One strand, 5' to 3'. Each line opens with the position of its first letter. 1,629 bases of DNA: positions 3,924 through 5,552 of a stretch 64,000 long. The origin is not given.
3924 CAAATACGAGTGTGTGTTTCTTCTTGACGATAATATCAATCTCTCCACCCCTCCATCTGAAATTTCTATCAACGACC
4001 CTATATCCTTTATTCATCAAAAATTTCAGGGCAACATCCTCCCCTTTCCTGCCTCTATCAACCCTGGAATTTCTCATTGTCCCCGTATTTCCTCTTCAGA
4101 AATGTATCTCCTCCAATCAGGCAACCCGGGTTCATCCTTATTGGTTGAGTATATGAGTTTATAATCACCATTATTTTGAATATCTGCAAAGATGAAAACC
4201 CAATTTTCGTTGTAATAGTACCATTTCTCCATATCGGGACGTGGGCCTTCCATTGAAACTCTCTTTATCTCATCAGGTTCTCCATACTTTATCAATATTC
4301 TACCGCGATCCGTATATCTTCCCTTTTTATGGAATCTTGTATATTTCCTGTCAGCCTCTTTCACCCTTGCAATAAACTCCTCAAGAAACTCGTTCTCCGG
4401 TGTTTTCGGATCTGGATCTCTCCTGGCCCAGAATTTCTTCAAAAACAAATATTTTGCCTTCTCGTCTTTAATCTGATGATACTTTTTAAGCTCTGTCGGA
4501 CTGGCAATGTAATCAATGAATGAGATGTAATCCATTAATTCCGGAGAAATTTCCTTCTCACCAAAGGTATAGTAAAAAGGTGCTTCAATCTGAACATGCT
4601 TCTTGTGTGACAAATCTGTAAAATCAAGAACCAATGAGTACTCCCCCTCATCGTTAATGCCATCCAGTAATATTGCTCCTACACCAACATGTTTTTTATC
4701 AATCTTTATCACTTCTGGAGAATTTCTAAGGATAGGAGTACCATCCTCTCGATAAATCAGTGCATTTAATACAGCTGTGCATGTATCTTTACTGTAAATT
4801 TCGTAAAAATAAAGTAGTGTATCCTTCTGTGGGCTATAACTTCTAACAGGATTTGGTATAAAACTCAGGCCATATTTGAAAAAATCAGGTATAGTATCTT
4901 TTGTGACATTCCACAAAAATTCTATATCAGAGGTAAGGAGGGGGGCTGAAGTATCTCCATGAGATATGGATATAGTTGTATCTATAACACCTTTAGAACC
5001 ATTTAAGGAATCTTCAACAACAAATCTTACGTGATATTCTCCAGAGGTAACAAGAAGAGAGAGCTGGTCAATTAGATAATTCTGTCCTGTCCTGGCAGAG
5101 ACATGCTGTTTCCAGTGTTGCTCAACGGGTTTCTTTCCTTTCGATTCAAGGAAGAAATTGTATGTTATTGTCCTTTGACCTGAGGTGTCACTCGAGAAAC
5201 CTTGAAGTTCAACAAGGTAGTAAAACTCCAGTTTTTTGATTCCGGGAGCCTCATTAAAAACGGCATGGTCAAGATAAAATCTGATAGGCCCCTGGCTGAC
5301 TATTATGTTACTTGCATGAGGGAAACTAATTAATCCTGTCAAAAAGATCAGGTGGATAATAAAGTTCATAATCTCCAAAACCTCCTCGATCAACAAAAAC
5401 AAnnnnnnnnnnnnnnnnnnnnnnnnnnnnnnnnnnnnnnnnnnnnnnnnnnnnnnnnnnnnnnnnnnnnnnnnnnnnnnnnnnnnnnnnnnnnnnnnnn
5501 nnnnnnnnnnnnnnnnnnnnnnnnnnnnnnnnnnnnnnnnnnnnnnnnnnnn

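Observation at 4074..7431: htpX followed by two tandem, translationally coupled secreted GWxTD-domain paralogues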

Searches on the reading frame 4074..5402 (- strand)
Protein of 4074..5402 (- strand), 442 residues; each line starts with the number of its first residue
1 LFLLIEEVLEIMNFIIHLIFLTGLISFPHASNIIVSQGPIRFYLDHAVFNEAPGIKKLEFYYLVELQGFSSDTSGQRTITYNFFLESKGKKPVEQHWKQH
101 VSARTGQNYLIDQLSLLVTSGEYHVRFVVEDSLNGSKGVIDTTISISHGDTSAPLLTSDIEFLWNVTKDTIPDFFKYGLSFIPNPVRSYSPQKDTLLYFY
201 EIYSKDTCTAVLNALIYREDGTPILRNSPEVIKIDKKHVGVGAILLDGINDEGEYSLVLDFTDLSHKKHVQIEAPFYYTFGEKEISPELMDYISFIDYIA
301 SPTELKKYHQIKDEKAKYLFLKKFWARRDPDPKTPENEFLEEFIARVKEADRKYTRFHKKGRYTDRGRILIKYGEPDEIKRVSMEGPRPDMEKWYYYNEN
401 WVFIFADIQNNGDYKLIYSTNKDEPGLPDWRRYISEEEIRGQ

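Call 3: search_protein_families(library=pfam, proteins=[window:4074-5402:-], max_evalue=0.01)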
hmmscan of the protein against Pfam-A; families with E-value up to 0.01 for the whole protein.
window:4074-5402:- (442 aa): 1 family
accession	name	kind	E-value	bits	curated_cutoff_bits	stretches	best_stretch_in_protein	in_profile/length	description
PF20094.4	GWxTD_dom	-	1e-11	45.4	26.9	1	293-420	34-157/172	GWxTD domain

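Call 4: search_protein_families(library=ncbifam, proteins=[window:4074-5402:-], max_evalue=0.01)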
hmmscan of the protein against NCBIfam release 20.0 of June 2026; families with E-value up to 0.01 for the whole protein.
window:4074-5402:- (442 aa): 1 family
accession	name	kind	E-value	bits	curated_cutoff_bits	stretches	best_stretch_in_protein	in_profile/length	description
TIGR04514.1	GWxTD_dom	domain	4.1e-26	91.5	28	1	294-397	4-105/105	GWxTD domain-containing protein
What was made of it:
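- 4212..4523 (-): GWxTD domain of protein B (residues 294-397 of the 442-aa ORF). TIGR04514 match to model positions 4-105 of 105 (call 4).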

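Call 8: find_homologous_proteins(query=window:4074-5369:-, max_evalue=0.001)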
Query window:4074-5369:- (431 aa): 16 proteins with E <= 0.001 among 3197 candidates.
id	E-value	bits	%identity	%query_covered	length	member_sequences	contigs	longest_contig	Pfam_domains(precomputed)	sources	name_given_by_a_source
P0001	4.6e-294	993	100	100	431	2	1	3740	PF20094.5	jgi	-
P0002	4.9e-257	871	85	100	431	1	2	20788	PF20094.5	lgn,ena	-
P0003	1.8e-256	869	85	100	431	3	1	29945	PF20094.5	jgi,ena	-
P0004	1.5e-190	652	65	99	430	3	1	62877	PF20094.5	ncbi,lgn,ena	-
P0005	2.9e-185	635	63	99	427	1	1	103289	PF20094.5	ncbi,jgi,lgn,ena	-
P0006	4.0e-181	621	62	99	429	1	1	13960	PF20094.5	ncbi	-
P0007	4.0e-177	608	59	99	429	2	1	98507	PF20094.5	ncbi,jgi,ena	-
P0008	1.3e-83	300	38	99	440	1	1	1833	PF20094.5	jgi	-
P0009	1.8e-82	296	39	100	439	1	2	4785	PF20094.5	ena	-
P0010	4.9e-48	182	36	82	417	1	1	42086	PF20094.5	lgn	-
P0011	1.2e-40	158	33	93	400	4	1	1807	PF20094.5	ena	-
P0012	2.6e-37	147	32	78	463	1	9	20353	PF20094.5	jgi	jgi:GWxTD domain-containing protein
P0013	8.0e-20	89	35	32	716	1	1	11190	PF13431.13,PF23914.2,PF20225.5,PF13414.13,PF20094.5,PF13176.13,PF13428.13,PF25064.2,PF14559.13,PF13371.13,PF00515.35,PF13424.13,PF21033.5,PF13432.13,PF13181.13,PF07719.24,PF13174.13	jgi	-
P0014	1.5e-12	65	28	58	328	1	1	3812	PF20094.5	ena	-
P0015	2.8e-12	65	28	58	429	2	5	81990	PF20094.5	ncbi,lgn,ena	-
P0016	1.9e-11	62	35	35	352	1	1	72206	PF20094.5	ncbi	ncbi:GWxTD domain-containing protein, partial [Acidobacteriota bacterium]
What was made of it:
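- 4074..5369 (-): GWxTD-B, 431 aa from ATG 5369: signal-like N-terminus, two beta-sandwich domains, GWxTD domain with a B-type C-terminal extension. P0001 is a 100%-identical 431-aa protein called by JGI (call 8).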

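Call 11: find_encoding_contigs(protein=P0005, flank=8000, max_places=3)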
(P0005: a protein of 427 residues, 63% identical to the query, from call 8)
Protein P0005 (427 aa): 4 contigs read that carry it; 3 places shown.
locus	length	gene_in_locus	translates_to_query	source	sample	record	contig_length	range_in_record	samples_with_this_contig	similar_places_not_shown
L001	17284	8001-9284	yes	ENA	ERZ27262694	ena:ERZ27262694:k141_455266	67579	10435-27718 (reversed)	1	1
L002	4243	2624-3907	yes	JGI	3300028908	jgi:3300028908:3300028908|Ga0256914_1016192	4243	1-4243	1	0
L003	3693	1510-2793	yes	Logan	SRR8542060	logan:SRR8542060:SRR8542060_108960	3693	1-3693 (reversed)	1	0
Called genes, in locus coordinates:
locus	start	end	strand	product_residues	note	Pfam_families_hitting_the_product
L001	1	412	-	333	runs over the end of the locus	PF01336:tRNA_anti-codon (weak), PF07514:TraI_2 (faint), PF01966:HD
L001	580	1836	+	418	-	PF05221:AdoHcyase, PF02826:2-Hacid_dh_C (weak), PF00670:AdoHcyase_NAD, PF07991:KARI_N (weak)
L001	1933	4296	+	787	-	PF13620:CarboxypepD_reg, PF13715:CarbopepD_reg_2, PF07715:Plug (weak), PF00593:TonB_dep_Rec_b-barrel, PF14905:OMP_b-brl_3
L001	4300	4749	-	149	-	PF03168:LEA_2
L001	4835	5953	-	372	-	PF00180:Iso_dh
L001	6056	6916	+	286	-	PF01435:Peptidase_M48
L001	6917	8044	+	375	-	PF20094:GWxTD_dom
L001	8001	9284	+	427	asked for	PF20094:GWxTD_dom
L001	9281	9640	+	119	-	PF08378:NERD (weak), PF02021:UPF0102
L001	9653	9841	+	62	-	-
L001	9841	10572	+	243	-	PF00561:Abhydrolase_1, PF12146:Hydrolase_4, PF12697:Abhydrolase_6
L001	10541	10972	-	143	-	PF09828:ChrB_C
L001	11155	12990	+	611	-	PF01968:Hydantoinase_A (faint), PF13941:MutL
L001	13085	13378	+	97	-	PF00376:MerR, PF13411:MerR_1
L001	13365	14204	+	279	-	PF00140:Sigma70_r1_2, PF04542:Sigma70_r2, PF04539:Sigma70_r3, PF08281:Sigma70_r4_2 (faint), PF04545:Sigma70_r4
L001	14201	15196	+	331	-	PF00586:AIRS, PF02769:AIRS_C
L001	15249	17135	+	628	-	-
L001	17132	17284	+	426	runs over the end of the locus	-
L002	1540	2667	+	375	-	PF20094:GWxTD_dom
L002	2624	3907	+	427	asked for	PF20094:GWxTD_dom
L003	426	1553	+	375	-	PF20094:GWxTD_dom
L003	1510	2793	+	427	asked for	PF20094:GWxTD_dom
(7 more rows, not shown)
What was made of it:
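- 5382..5386 (-): GGAGG ribosome-binding site of GWxTD-B, inside the 3' end of GWxTD-A. The same 44-nt overlap is called in the 63%-identical relative L001 (call 11).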

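Call 36: predict_structure(alignment_id=A3)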
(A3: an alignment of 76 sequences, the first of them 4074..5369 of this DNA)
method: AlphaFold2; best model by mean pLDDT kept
length: 431 residues; sequences in the alignment: 76
mean_pLDDT: 90.3   pTM: 0.65
mean pLDDT of the five models: 90.3, 90.1, 89.8, 89.1, 88.3
residues with pLDDT >= 90: 320; 70-90: 84; 50-70: 12; < 50: 15
segments of 3 or more residues with pLDDT < 50: 1-13
pLDDT, mean of each block of 10 residues (from residue 1): 37 64 95 97 96 93 96 97 97 85 97 98 98 92 94 93 93 93 92 96 95 94 97 90 96 93 89 62 91 95 83 89 80 95 92 97 96 84 96 95 96 95 83 52
secondary structure, 60 per line:
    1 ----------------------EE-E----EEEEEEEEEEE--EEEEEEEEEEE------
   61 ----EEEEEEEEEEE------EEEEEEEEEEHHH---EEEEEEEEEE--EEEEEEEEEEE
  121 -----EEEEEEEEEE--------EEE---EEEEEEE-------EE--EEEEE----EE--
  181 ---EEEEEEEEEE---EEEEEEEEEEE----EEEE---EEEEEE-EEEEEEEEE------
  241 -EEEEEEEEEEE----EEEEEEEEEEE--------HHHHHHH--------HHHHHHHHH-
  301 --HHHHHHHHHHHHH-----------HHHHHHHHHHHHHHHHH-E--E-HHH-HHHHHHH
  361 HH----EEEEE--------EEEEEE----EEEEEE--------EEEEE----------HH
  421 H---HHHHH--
elements in order: E31-41 E44-54 E65-75 E82-91 E98-107 E110-120 E126-135 E144-146 E150-156 E168-172 E184-193 E197-207 E212-215 E219-224 E226-234 E242-252 E257-267 H276-282 H291-299 H303-315 H327-343 H354-362 E367-371 E380-385 E390-395 E404-408 H425-429

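Call 66: search_protein_representatives(alignment_id=A3)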
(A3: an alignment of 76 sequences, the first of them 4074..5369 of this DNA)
Query: 76 sequences, 434 profile positions. Proteins with E-value up to 0.001 (for the whole library): 20899; up to 1e-10: 13344; up to 1e-30: 5286. The best 150 are listed.
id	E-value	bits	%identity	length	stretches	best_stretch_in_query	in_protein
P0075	4.6e-151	520.1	-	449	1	6-431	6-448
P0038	6.3e-146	503.2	-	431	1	7-429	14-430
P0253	3.7e-141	487.5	-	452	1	7-431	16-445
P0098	2.4e-138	478.2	-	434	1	11-429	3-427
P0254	3.1e-137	474.6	-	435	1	7-433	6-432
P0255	4.1e-137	474.2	-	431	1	1-430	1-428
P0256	1.8e-133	462.2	-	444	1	6-433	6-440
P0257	1.3e-130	452.7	-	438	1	7-426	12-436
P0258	5.7e-130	450.7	-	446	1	8-430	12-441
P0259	7.8e-130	450.2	-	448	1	8-431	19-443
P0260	4.1e-129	447.8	-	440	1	7-430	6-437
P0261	4.9e-126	437.7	-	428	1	7-428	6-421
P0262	1.2e-125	436.4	-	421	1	7-426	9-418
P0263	2.7e-125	435.3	-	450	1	2-431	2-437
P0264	1.3e-124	433.0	-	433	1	6-433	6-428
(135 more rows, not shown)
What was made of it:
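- Closest known: GWxTD domain family. Same: Their length and architecture match the dominant ~420-450-aa form of the family (call 66).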

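Call 68: search_protein_families(library=pfam, proteins=[P0013], max_evalue=0.001)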
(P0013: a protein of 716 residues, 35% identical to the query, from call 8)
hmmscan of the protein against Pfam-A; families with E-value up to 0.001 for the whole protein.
P0013 (716 aa): 20 families
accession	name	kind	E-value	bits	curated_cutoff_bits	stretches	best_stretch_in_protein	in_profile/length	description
PF14559.12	TPR_19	-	4.4e-23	81.8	25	3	151-207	4-60/68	Tetratricopeptide repeat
PF13414.12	TPR_11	-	8.8e-21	73.8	26.8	2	111-149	4-42/42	TPR repeat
PF07719.23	TPR_2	-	2.6e-18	65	27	0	111-134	11-34/34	Tetratricopeptide repeat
PF00515.34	TPR_1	-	5.7e-18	64.3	27.8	2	111-134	11-34/34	Tetratricopeptide repeat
PF13432.12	TPR_16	-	7.4e-17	61.9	32.7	1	150-205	9-64/65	Tetratricopeptide repeat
PF13431.12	TPR_17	-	7.5e-16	57.5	24.4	1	124-157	2-32/34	Tetratricopeptide repeat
PF13181.12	TPR_8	-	1.4e-13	50.2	25.7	0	53-80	4-31/34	Tetratricopeptide repeat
PF13428.12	TPR_14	-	1.6e-12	47.2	23.5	0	108-143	8-43/44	Tetratricopeptide repeat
PF13424.12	TPR_12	-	2.4e-12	47.3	30.1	0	34-78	27-73/77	Tetratricopeptide repeat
PF13174.12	TPR_6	-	4.6e-11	43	26.3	0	173-204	1-32/33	Tetratricopeptide repeat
PF23914.1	TPR_CcmH_CycH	-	2.6e-08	34.3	42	1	113-206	62-155/158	Cytochrome c-type biogenesis protein H TPR domain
PF13176.12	TPR_7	-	8.6e-08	32.1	27.9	0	54-83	3-34/36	Tetratricopeptide repeat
PF20094.4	GWxTD_dom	-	1.2e-06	28.9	26.9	1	245-364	30-144/172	GWxTD domain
PF13371.12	TPR_9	-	1.1e-05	25.8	35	0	113-173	7-64/73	Tetratricopeptide repeat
PF25064.1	ARM_TT21_5th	-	1.5e-05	25.7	27.8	0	111-196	11-96/117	TT21 fifth ARM repeats domain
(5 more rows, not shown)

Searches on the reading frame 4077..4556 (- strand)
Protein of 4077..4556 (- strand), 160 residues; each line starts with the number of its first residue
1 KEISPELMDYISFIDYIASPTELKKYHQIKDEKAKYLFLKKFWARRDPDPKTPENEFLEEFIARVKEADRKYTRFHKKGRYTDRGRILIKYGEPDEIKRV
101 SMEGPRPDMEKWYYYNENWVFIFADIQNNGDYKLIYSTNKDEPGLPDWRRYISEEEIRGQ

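Call 51: search_protein_families(library=pfam, proteins=[window:4077-4556:-], max_evalue=10)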
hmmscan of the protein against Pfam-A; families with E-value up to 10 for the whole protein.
seq(160 aa): 2 families
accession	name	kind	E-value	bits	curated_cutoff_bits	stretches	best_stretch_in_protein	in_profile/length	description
PF20094.4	GWxTD_dom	-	6.4e-13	49.3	26.9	1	11-138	34-157/172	GWxTD domain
PF00975.26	Thioesterase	-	0.041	14.5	26.4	1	30-104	117-187/226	Thioesterase domain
